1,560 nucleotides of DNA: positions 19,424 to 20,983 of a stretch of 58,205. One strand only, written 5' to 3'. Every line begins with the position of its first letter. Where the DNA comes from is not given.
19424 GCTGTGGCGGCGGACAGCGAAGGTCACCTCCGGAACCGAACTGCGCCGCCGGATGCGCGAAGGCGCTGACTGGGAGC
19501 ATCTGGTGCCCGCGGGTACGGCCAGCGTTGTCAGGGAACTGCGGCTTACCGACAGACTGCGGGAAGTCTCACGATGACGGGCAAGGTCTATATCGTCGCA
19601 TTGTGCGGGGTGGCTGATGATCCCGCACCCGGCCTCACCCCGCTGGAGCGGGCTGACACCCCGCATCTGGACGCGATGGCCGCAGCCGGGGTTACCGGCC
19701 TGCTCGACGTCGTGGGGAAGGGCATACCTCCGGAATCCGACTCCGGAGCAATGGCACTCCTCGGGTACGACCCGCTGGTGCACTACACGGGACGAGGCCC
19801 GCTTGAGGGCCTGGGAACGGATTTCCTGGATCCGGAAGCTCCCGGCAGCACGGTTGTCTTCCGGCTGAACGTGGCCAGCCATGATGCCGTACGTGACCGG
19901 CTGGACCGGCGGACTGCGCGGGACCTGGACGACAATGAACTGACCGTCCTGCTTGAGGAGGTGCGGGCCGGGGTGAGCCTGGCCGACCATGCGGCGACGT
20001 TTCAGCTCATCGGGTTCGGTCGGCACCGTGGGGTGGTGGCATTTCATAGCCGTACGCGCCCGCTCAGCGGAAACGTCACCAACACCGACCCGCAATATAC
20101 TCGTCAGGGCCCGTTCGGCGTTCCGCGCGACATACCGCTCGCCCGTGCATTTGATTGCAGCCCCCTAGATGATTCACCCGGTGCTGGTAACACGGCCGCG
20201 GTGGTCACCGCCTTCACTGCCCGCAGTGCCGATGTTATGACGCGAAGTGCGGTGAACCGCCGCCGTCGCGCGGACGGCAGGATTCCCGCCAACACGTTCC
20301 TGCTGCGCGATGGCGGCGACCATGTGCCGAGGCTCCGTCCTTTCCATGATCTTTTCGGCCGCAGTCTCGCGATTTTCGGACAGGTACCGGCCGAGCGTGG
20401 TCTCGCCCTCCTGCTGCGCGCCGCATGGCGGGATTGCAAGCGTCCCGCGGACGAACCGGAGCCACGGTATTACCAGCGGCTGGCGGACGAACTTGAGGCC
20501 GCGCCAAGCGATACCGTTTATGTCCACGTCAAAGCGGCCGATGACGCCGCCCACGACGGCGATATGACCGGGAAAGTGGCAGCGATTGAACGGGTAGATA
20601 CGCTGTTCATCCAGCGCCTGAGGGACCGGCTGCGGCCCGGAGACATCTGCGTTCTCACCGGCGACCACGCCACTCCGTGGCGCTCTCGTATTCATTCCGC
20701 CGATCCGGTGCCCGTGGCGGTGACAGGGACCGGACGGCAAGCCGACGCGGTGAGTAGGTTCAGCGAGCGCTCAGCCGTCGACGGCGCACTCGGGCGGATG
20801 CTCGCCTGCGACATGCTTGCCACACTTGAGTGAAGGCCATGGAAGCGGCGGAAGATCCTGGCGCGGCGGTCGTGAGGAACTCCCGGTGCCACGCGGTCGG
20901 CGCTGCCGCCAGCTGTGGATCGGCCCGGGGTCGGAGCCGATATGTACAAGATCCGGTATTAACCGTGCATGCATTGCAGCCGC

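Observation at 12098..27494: Phosphonate biosynthetic cluster physically interleaved with isoprenoid genes: candidate prenylated (methyl-branched) phosphonate pathway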

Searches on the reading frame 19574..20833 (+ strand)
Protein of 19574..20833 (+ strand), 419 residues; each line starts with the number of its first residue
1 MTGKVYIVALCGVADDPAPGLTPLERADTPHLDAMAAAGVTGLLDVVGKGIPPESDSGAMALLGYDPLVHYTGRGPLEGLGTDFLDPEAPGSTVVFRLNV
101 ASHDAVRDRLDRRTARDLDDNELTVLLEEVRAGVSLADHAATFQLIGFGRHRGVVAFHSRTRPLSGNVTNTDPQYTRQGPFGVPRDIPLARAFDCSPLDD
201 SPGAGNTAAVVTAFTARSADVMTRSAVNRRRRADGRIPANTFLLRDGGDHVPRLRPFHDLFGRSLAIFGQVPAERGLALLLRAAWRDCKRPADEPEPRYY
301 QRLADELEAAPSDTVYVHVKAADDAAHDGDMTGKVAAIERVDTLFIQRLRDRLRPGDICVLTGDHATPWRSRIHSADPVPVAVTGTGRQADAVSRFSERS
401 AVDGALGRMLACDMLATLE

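Call 3: search_protein_families(library=pfam, proteins=[window:19574-20833:+])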
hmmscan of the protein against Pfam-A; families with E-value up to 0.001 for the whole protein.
window:19574-20833:+ (419 aa): 2 families
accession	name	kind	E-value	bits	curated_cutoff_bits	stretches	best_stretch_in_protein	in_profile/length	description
PF10143.14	PhosphMutase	-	3.9e-28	98.9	21.5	1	36-228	1-170/170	2,3-bisphosphoglycerate-independent phosphoglycerate mutase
PF01676.23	Metalloenzyme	-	1.3e-27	97.4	24.3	2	300-411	135-242/252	Metalloenzyme superfamily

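Call 20: search_protein_families(library=ncbifam, proteins=[window:19574-20833:+], max_evalue=0.00001)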
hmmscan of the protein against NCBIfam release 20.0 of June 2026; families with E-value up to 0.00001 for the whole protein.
window:19574-20833:+ (419 aa): 6 families
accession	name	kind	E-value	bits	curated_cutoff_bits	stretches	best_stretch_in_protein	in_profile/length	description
NF038358.1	phophono_PhpG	equivalog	1.9e-163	544.1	545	1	4-418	1-415/417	CMP-5'-phosphonoformate--3-phosphoglycerate phosphonoformyl transferase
TIGR00306.2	apgM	subfamily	2.1e-83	280.5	320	1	6-416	3-400/403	2,3-bisphosphoglycerate-independent phosphoglycerate mutase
NF003104.0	PRK04024.1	equivalog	9.5e-74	248.6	489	1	4-416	4-398/412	2,3-bisphosphoglycerate-independent phosphoglycerate mutase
NF003242.0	PRK04200.1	equivalog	9.1e-53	179.5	426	1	10-417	8-391/395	cofactor-independent phosphoglycerate mutase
NF003160.0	PRK04135.1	equivalog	2.5e-51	174.6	468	1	4-416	17-389/403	2,3-bisphosphoglycerate-independent phosphoglycerate mutase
TIGR02535.1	hyp_Hser_kinase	hypoth_equivalog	4.2e-49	167.4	446.3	1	20-417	21-394/397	proposed homoserine kinase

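Call 26: find_homologous_proteins(query=window:19574-20833:+, max_evalue=1e-30)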
Query window:19574-20833:+ (419 aa): 411 proteins with E <= 1e-30 among 8000 candidates; the best 120 are listed.
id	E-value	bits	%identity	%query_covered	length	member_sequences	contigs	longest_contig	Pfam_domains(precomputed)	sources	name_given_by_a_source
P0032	4.7e-277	937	100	100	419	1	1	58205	PF10143.15,PF01676.24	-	-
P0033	3.4e-237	805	87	100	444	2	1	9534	PF10143.15,PF01676.24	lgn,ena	-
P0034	6.5e-224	762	81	100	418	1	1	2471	PF10143.15,PF01676.24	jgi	jgi:2,3-bisphosphoglycerate-independent phosphoglycerate mutase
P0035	8.8e-222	755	80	100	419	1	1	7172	PF10143.15,PF01676.24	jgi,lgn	jgi:2,3-bisphosphoglycerate-independent phosphoglycerate mutase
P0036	3.0e-155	535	61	100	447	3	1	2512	PF10143.15,PF01676.24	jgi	jgi:2,3-bisphosphoglycerate-independent phosphoglycerate mutase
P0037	8.0e-147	508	57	100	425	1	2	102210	PF10143.15,PF01676.24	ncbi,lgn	ncbi:MAG: CMP-5'-phosphonoformate--3-phosphoglycerate phosphonoformyl transferase [Pseudonocardiacea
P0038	1.8e-142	493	58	100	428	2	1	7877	PF10143.15,PF01676.24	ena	-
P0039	1.9e-141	490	57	99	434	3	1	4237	PF10143.15,PF01676.24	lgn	-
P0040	3.2e-141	489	56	99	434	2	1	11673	PF10143.15,PF01676.24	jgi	jgi:2,3-bisphosphoglycerate-independent phosphoglycerate mutase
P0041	1.0e-140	488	57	98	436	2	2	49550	PF10143.15,PF01676.24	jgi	-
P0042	3.4e-139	483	55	99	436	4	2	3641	PF10143.15,PF01676.24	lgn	-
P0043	5.3e-139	482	57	99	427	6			PF10143.15,PF01676.24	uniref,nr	uniref:2 n=1 Tax=Micromonospora carbonacea TaxID=47853 RepID=A0A7D6C447_9ACTN|nr:2 [Micromonospora c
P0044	5.6e-137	475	55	99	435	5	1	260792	PF10143.15,PF01676.24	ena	-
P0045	3.3e-122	427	53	99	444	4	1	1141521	PF10143.15,PF01676.24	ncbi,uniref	ncbi:CMP-5'-phosphonoformate--3-phosphoglycerate phosphonoformyl transferase [Streptomyces sp. NPDC0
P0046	2.9e-121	423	53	100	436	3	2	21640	PF10143.15,PF01676.24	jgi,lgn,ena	-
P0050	5.5e-120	419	51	99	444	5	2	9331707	PF10143.15,PF01676.24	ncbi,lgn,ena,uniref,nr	ncbi:CMP-5'-phosphonoformate--3-phosphoglycerate phosphonoformyl transferase [Streptomyces sp. NBC_0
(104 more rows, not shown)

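Call 27: find_encoding_contigs(protein=P0037, flank=10000, max_places=2)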
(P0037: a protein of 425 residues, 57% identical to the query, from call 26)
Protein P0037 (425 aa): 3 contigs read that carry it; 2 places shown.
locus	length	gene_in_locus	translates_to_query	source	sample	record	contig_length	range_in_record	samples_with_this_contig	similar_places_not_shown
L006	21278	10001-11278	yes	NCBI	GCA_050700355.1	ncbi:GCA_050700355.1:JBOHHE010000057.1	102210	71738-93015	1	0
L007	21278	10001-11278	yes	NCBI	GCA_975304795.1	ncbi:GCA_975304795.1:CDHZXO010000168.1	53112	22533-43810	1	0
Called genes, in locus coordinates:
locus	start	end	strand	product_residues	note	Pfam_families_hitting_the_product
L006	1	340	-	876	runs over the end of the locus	PF03176:MMPL, PF07210:DUF1416 (faint), PF11974:bMG3 (faint), PF13620:CarboxypepD_reg, PF13715:CarbopepD_reg_2 (faint), PF17210:SdrD_B (faint), PF17802:SpaA (faint), PF13620:CarboxypepD_reg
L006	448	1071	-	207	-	PF01895:PhoU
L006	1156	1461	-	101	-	-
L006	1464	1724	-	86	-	-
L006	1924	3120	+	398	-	PF01497:Peripla_BP_2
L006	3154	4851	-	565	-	PF13531:SBP_bac_11, PF00092:VWA, PF13519:VWA_2 (faint)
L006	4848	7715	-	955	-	PF03176:MMPL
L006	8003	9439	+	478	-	PF00083:Sugar_tr (weak), PF07690:MFS_1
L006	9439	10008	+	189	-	PF01467:CTP_transf_like (weak)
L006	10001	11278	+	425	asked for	PF01676:Metalloenzyme, PF10143:PhosphMutase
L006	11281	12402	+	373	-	PF02776:TPP_enzyme_N (weak), PF02775:TPP_enzyme_C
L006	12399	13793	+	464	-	PF01381:HTH_3 (faint)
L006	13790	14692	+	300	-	PF13714:PEP_mutase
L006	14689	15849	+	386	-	PF00465:Fe-ADH, PF13685:Fe-ADH_2, PF25137:ADH_Fe_C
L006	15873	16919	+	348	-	PF00389:2-Hacid_dh, PF02826:2-Hacid_dh_C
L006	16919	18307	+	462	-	PF00171:Aldedh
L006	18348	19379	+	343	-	PF01040:UbiA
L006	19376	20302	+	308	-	PF03372:Exo_endo_phos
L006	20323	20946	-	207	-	-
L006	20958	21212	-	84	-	PF00550:PP-binding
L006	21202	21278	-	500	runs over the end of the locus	PF00391:PEP-utilizers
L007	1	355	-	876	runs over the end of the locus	PF03176:MMPL, PF07210:DUF1416 (faint), PF11974:bMG3 (faint), PF13620:CarboxypepD_reg, PF13715:CarbopepD_reg_2 (faint), PF17210:SdrD_B (faint), PF17802:SpaA (faint), PF13620:CarboxypepD_reg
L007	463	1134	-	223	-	PF01895:PhoU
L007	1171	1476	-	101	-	-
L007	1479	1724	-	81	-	-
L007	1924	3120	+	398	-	PF01497:Peripla_BP_2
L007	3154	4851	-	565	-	PF13531:SBP_bac_11, PF00092:VWA, PF13519:VWA_2 (faint)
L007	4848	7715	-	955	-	PF03176:MMPL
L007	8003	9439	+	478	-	PF00083:Sugar_tr (weak), PF07690:MFS_1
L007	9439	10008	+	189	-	PF01467:CTP_transf_like (weak)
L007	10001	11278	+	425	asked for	PF01676:Metalloenzyme, PF10143:PhosphMutase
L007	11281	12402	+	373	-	PF02776:TPP_enzyme_N (weak), PF02775:TPP_enzyme_C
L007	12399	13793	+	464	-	PF01381:HTH_3 (faint)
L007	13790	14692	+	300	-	PF13714:PEP_mutase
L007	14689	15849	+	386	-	PF00465:Fe-ADH, PF13685:Fe-ADH_2, PF25137:ADH_Fe_C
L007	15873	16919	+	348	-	PF00389:2-Hacid_dh, PF02826:2-Hacid_dh_C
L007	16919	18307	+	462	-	PF00171:Aldedh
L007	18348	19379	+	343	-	PF01040:UbiA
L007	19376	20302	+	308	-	PF03372:Exo_endo_phos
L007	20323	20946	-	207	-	-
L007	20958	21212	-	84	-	PF00550:PP-binding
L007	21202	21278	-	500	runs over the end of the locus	PF00391:PEP-utilizers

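Call 28: find_encoding_contigs(protein=P0033, flank=10000, max_places=2)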
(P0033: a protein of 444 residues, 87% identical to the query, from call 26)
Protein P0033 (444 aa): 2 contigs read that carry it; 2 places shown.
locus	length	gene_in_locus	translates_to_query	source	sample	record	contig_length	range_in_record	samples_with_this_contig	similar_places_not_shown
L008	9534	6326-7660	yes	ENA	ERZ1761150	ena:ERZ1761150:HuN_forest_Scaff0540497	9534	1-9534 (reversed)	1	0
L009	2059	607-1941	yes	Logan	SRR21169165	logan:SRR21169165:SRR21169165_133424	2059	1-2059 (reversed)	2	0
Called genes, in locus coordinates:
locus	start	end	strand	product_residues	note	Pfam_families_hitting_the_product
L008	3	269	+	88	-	?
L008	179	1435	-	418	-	PF01266:DAO, PF01593:Amino_oxidase, PF13450:NAD_binding_8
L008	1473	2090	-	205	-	-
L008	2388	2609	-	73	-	-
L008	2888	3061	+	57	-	-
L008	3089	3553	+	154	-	-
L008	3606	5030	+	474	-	PF06609:TRI12, PF07690:MFS_1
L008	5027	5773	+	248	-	PF12833:HTH_18, PF00165:HTH_AraC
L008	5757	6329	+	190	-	PF01467:CTP_transf_like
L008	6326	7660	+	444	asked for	PF10143:PhosphMutase, PF01676:Metalloenzyme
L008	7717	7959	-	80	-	-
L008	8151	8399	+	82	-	-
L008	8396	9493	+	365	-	PF00348:polyprenyl_synt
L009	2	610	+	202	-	?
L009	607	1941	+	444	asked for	PF10143:PhosphMutase, PF01676:Metalloenzyme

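Call 29: find_encoding_contigs(protein=P0035, flank=10000, max_places=2)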
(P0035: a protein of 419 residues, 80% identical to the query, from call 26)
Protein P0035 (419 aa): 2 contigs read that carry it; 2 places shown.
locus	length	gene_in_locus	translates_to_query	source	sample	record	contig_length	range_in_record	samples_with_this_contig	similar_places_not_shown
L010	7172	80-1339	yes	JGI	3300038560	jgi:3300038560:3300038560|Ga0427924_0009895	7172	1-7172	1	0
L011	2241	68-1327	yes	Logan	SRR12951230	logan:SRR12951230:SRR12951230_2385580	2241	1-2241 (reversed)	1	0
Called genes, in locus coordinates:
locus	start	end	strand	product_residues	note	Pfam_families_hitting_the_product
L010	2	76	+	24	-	?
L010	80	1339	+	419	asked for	PF10143:PhosphMutase, PF01676:Metalloenzyme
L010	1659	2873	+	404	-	PF00903:Glyoxalase, PF13468:Glyoxalase_3 (faint), PF13669:Glyoxalase_4 (weak), PF00903:Glyoxalase, PF13669:Glyoxalase_4 (weak)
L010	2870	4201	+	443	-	PF00155:Aminotran_1_2, PF12897:Asp_aminotransf (weak)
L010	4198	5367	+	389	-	PF02776:TPP_enzyme_N, PF02775:TPP_enzyme_C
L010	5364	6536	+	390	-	PF00465:Fe-ADH, PF25137:ADH_Fe_C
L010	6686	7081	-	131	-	PF20434:BD-FAE (weak)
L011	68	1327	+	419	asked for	PF10143:PhosphMutase, PF01676:Metalloenzyme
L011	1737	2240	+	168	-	?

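Call 57: find_encoding_contigs(protein=P0041, flank=10000, max_places=1)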
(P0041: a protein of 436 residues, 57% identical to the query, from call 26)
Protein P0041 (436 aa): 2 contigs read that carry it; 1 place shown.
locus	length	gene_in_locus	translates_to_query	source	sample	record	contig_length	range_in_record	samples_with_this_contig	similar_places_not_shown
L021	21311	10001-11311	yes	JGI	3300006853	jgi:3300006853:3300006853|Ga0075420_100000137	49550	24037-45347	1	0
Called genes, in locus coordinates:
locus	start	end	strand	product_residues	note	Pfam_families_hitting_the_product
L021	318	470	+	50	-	-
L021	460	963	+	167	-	-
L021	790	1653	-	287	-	-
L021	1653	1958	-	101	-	-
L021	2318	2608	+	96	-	-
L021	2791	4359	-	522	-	-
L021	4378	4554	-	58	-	-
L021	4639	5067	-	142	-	-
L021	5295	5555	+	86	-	PF22513:FitA-like_RHH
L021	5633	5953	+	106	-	PF01850:PIN (weak)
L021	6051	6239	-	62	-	-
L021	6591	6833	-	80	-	-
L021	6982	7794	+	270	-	PF05721:PhyH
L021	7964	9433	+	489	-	PF00083:Sugar_tr, PF07690:MFS_1, PF05977:MFS_3 (weak)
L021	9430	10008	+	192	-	PF01467:CTP_transf_like (weak)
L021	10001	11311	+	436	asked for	PF01676:Metalloenzyme, PF10143:PhosphMutase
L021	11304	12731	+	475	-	PF01381:HTH_3 (faint)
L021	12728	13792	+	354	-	PF00389:2-Hacid_dh, PF02826:2-Hacid_dh_C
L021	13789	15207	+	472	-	PF00171:Aldedh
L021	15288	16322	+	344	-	PF01040:UbiA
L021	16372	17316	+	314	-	PF03372:Exo_endo_phos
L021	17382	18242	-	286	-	PF13714:PEP_mutase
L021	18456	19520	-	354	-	PF00465:Fe-ADH, PF13685:Fe-ADH_2 (faint), PF25137:ADH_Fe_C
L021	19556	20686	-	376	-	PF02776:TPP_enzyme_N (weak), PF02775:TPP_enzyme_C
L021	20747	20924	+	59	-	-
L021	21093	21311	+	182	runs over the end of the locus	PF01451:LMWPc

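Call 58: find_encoding_contigs(protein=P0044, flank=10000, max_places=1)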
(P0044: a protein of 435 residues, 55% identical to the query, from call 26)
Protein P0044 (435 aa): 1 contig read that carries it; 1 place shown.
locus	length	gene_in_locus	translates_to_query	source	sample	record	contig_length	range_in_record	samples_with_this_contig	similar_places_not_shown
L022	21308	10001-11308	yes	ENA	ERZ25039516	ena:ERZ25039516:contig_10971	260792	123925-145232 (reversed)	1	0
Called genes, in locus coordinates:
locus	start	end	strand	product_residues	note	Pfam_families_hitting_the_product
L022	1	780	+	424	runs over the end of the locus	PF00909:Ammonium_transp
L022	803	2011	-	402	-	-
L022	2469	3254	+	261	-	PF00657:Lipase_GDSL, PF13472:Lipase_GDSL_2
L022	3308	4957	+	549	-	PF16499:Melibiase_2, PF17801:Melibiase_C, PF00652:Ricin_B_lectin, PF14200:RicinB_lectin_2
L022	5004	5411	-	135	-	PF00376:MerR, PF13411:MerR_1, PF09278:MerR-DNA-bind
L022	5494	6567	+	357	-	PF00724:Oxidored_FMN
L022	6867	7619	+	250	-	PF01670:Glyco_hydro_12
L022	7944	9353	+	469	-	PF00083:Sugar_tr, PF07690:MFS_1, PF05977:MFS_3 (weak), PF07690:MFS_1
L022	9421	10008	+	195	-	PF01467:CTP_transf_like (weak)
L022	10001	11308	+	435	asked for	PF01676:Metalloenzyme, PF10143:PhosphMutase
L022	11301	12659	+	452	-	PF01381:HTH_3 (faint)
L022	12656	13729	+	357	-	PF00389:2-Hacid_dh, PF02826:2-Hacid_dh_C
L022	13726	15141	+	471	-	PF00171:Aldedh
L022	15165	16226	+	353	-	PF01040:UbiA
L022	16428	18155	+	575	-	PF00501:AMP-binding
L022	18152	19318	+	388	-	PF02771:Acyl-CoA_dh_N, PF02770:Acyl-CoA_dh_M, PF00441:Acyl-CoA_dh_1, PF08028:Acyl-CoA_dh_2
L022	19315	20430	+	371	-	PF01370:Epimerase, PF07993:NAD_binding_4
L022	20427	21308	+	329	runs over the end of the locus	PF01073:3Beta_HSD (faint), PF01370:Epimerase, PF04321:RmlD_sub_bind (faint), PF07993:NAD_binding_4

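Call 59: find_encoding_contigs(protein=P0050, flank=10000, max_places=1)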
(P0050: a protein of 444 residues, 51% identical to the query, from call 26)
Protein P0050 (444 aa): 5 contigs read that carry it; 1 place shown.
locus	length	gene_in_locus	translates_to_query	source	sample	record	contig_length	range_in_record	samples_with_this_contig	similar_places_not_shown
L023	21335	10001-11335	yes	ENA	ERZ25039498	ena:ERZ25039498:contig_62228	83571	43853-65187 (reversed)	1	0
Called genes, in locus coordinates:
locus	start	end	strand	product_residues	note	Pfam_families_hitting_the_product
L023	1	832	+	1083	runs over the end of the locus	PF00668:Condensation, PF00501:AMP-binding, PF13193:AMP-binding_C, PF00550:PP-binding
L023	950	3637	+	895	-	PF00330:Aconitase, PF00694:Aconitase_C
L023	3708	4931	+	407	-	PF00465:Fe-ADH, PF13685:Fe-ADH_2 (weak), PF25137:ADH_Fe_C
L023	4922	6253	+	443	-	-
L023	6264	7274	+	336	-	PF00389:2-Hacid_dh, PF02826:2-Hacid_dh_C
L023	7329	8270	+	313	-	PF13714:PEP_mutase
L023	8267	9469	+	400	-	PF02776:TPP_enzyme_N, PF02775:TPP_enzyme_C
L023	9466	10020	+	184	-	PF01467:CTP_transf_like (weak)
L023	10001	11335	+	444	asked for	PF01676:Metalloenzyme, PF10143:PhosphMutase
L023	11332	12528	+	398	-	PF03952:Enolase_N, PF00113:Enolase_C, PF13378:MR_MLE_C (weak)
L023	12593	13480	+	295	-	PF13714:PEP_mutase, PF00463:ICL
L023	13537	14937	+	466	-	PF00171:Aldedh, PF05893:LuxC (weak)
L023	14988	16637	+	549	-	PF02310:B12-binding (weak), PF04055:Radical_SAM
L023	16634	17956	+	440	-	PF00682:HMGL-like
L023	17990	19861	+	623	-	PF00501:AMP-binding, PF13193:AMP-binding_C, PF00550:PP-binding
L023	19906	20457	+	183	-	PF13302:Acetyltransf_3, PF13420:Acetyltransf_4, PF00583:Acetyltransf_1, PF13673:Acetyltransf_10 (weak), PF13508:Acetyltransf_7, PF08445:FR47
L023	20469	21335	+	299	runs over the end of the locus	PF10340:Say1_Mug180, PF20434:BD-FAE, PF07859:Abhydrolase_3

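Call 66: search_protein_families(library=ncbifam, proteins=[L010:1659-2873:+, L010:2870-4201:+, L006:19376-20302:+], max_evalue=0.00001)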
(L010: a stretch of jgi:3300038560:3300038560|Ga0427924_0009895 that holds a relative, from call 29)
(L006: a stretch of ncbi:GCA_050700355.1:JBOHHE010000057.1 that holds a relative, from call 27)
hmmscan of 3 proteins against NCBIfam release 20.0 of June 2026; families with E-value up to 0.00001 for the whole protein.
L010:1659-2873:+ (404 aa): 3 families
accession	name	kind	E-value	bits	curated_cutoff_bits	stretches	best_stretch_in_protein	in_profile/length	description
TIGR01263.1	4HPPD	equivalog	4e-99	332.4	277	1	40-385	2-351/353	4-hydroxyphenylpyruvate dioxygenase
NF042435.1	DhshikDhtase_QuiC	equivalog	6.3e-30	104.2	1200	1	22-383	278-629/635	3-dehydroshikimate dehydratase QuiC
TIGR03081.1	metmalonyl_epim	equivalog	4.1e-17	62.9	114.95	1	194-300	2-100/129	methylmalonyl-CoA epimerase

L010:2870-4201:+ (443 aa): 44 families (the best 25 are shown)
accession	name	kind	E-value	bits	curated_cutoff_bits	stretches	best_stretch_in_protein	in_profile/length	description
NF052282.1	PLP_TF_PdxR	equivalog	1.6e-39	136.2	320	1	82-428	124-447/448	MocR-like pyridoxine biosynthesis transcription factor PdxR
NF052290.2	MocR_like_YczR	exception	4.8e-34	117.9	487.4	1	104-429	154-455/458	MocR-like transcription factor YczR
TIGR04461.1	endura_MppQ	equivalog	1.3e-32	113.3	540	1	84-431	46-379/392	enduracididine biosynthesis enzyme MppQ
NF041364.1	GntC_guanitoxin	equivalog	7.2e-30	104.1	415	1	80-428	25-353/356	guanitoxin biosynthesis PLP-dependent (S)-gamma-hydroxy-L-arginine cyclodehydratase GntC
NF052281.1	rhizopine_MocR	equivalog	1e-25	90.4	650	1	36-428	118-475/479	rhizopine catabolism transcriptional regulator MocR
NF052286.1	ecto_TF_EhuR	exception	1e-22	80.4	480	1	100-431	144-448/458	MocR-like ectoine utilization transcription factor EhuR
NF005732.0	PRK07550.1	equivalog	1.1e-21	77.3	366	1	86-430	64-386/389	aminotransferase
TIGR03947.1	viomycin_VioD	equivalog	4.1e-19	68.7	390.9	1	110-430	66-357/359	capreomycidine synthase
NF005744.0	PRK07568.1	subfamily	1.2e-18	67.2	389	1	80-426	54-384/398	pyridoxal phosphate-dependent aminotransferase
NF005305.0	PRK06836.1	equivalog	3.2e-17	62.9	376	1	82-399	65-363/396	pyridoxal phosphate-dependent aminotransferase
NF006967.0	PRK09440.1-5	equivalog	9.8e-17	60.8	402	1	58-438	47-421/424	valine--pyruvate transaminase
NF006229.0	PRK08361.1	equivalog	2.4e-16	59.8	624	1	108-281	88-255/391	aspartate aminotransferase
NF052285.1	GABA_TF_GabR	exception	1e-15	57.5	600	1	69-281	112-314/456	MocR-like transcriptional regulator GabR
NF041091.1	asp_aminotase_Arch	equivalog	6.2e-15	54.9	550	1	82-398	54-346/376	aspartate aminotransferase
NF004621.0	PRK05957.1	equivalog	9.7e-15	54.2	498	1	86-432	59-383/389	pyridoxal phosphate-dependent aminotransferase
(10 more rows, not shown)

L006:19376-20302:+ (308 aa): 0 families
